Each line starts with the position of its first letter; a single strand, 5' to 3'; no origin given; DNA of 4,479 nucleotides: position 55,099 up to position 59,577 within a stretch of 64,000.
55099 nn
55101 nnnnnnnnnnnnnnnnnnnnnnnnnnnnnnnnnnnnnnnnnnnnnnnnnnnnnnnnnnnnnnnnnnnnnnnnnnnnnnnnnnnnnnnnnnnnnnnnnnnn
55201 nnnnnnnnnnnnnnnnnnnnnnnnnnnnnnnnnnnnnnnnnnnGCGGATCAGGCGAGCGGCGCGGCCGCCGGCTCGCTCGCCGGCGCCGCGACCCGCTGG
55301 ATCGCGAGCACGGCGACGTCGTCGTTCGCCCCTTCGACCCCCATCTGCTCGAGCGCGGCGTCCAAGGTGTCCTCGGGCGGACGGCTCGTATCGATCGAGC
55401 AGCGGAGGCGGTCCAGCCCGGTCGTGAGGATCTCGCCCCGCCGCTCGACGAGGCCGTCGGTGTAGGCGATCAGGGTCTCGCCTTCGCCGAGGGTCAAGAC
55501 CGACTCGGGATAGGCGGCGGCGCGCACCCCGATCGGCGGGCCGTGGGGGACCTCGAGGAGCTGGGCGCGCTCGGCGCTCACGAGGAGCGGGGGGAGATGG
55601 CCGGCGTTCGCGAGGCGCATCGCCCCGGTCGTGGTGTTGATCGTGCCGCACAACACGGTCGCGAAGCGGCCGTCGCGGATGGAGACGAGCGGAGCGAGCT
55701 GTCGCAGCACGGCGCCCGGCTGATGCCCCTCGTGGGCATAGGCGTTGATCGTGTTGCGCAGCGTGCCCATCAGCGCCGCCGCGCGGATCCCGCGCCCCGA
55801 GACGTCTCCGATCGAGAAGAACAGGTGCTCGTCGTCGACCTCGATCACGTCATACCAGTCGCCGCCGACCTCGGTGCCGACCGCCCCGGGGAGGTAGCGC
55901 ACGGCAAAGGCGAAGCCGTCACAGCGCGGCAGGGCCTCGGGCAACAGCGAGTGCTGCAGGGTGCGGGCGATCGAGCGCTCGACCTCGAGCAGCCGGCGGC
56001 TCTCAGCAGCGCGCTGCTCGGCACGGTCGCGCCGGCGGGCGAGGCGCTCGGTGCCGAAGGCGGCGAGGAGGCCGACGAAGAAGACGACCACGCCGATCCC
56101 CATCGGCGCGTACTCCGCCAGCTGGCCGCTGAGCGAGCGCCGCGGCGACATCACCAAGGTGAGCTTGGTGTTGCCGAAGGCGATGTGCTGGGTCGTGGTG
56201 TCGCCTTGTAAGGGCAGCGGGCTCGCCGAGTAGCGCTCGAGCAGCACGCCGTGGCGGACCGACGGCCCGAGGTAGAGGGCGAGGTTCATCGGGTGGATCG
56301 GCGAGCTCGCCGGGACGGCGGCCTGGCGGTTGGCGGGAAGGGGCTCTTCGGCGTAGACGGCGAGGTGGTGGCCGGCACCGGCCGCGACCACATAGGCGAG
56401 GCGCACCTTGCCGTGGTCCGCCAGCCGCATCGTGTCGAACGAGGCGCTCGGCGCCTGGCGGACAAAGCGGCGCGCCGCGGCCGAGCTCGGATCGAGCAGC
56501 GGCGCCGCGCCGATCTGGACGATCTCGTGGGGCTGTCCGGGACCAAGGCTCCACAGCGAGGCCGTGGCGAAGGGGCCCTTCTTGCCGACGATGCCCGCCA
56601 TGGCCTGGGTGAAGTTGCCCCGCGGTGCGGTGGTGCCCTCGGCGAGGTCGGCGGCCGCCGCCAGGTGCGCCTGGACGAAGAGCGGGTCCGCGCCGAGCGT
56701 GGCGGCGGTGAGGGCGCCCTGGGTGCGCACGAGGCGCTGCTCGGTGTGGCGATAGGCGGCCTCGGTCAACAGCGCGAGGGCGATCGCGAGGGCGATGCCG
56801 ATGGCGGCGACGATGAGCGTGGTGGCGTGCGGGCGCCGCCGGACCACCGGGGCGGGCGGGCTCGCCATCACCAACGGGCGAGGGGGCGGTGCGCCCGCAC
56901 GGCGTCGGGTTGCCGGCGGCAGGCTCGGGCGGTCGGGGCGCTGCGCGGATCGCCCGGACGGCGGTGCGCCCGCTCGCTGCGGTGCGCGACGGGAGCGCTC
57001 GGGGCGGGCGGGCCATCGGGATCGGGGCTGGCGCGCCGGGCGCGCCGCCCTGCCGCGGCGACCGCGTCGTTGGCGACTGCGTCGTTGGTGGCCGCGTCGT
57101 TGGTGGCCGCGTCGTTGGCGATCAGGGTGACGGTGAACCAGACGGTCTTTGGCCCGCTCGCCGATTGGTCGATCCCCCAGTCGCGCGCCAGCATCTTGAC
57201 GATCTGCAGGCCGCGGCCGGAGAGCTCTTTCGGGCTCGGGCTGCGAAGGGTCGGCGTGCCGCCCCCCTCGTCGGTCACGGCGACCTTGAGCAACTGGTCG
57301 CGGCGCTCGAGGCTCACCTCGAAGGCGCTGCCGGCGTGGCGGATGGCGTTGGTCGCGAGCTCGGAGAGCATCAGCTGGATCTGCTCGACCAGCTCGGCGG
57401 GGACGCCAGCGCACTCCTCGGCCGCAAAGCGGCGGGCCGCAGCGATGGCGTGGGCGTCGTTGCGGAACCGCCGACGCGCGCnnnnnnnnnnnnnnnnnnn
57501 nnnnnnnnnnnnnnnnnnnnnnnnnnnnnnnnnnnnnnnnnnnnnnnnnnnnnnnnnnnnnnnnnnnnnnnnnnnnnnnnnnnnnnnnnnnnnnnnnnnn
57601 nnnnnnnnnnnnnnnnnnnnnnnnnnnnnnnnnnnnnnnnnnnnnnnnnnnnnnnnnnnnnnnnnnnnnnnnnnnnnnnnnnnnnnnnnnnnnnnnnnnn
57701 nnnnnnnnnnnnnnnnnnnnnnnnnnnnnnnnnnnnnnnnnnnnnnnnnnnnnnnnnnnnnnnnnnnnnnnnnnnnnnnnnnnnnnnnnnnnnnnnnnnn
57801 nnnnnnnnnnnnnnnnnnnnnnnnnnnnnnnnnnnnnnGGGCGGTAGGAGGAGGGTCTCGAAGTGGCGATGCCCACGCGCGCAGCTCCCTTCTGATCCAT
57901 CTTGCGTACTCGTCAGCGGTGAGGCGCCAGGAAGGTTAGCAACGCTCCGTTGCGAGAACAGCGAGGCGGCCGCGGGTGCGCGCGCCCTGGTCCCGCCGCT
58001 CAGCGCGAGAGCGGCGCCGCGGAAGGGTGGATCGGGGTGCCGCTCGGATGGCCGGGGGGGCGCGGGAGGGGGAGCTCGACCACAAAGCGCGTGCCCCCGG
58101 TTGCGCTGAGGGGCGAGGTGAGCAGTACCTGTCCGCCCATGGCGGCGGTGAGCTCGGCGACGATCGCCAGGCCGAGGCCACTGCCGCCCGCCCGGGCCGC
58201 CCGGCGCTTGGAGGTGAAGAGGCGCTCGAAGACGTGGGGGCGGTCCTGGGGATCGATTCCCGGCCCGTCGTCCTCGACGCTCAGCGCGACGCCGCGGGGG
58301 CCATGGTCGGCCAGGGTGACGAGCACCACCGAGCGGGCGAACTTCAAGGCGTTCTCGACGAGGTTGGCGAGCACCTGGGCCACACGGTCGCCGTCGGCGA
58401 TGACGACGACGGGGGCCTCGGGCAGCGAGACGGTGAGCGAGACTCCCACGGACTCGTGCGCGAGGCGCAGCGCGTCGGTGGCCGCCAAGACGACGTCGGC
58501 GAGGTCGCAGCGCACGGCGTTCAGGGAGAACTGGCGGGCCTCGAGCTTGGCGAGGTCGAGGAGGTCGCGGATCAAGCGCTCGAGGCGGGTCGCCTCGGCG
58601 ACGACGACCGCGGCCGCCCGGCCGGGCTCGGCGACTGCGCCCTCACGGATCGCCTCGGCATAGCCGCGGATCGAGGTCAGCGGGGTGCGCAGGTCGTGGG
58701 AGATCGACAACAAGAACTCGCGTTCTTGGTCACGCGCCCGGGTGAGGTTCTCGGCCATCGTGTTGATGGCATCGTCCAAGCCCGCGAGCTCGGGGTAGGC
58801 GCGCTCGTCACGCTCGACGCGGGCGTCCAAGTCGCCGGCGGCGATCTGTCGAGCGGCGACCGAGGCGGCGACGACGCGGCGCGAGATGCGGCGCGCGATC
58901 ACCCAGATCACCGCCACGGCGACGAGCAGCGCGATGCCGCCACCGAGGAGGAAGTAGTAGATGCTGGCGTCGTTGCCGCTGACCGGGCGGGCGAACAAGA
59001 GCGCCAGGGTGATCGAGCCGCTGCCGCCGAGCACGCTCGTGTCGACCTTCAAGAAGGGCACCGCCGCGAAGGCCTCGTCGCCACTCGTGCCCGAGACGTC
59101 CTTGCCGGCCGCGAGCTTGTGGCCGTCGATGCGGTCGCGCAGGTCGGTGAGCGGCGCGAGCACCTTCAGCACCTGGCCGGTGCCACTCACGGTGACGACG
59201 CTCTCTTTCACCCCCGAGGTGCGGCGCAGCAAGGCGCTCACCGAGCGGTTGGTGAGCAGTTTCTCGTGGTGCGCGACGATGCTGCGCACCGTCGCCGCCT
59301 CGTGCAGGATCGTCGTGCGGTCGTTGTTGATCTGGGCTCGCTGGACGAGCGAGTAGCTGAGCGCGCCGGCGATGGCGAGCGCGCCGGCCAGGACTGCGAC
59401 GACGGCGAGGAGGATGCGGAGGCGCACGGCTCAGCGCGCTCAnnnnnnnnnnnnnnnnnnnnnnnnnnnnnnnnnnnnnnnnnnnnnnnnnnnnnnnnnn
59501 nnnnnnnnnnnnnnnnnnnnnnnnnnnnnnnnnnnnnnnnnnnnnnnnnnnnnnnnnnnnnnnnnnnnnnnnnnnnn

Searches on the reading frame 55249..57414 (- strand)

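Call 21: search_protein_families(library=pfam, proteins=[window:55249-57414:-], max_evalue=0.00001)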
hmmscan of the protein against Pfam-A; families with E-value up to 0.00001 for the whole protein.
window:55249-57414:- (721 aa): 1 family
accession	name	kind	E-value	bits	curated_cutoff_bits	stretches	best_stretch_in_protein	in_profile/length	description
PF07228.17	SpoIIE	-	7.9e-43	147.1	25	1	527-707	1-191/192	Stage II sporulation protein E (SpoIIE)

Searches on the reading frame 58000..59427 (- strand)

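Call 21: search_protein_families(library=pfam, proteins=[window:58000-59427:-], max_evalue=0.00001)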
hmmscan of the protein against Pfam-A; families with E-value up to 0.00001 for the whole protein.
window:58000-59427:- (475 aa): 2 families
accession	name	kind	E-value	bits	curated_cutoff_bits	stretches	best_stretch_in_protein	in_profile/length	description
PF02518.31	HATPase_c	-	4.8e-26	91.8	26.4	1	345-455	2-110/111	Histidine kinase-, DNA gyrase B-, and HSP90-like ATPase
PF00512.31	HisKA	-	6.1e-18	65.1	26.9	1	235-297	2-65/66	His Kinase A (phospho-acceptor) domain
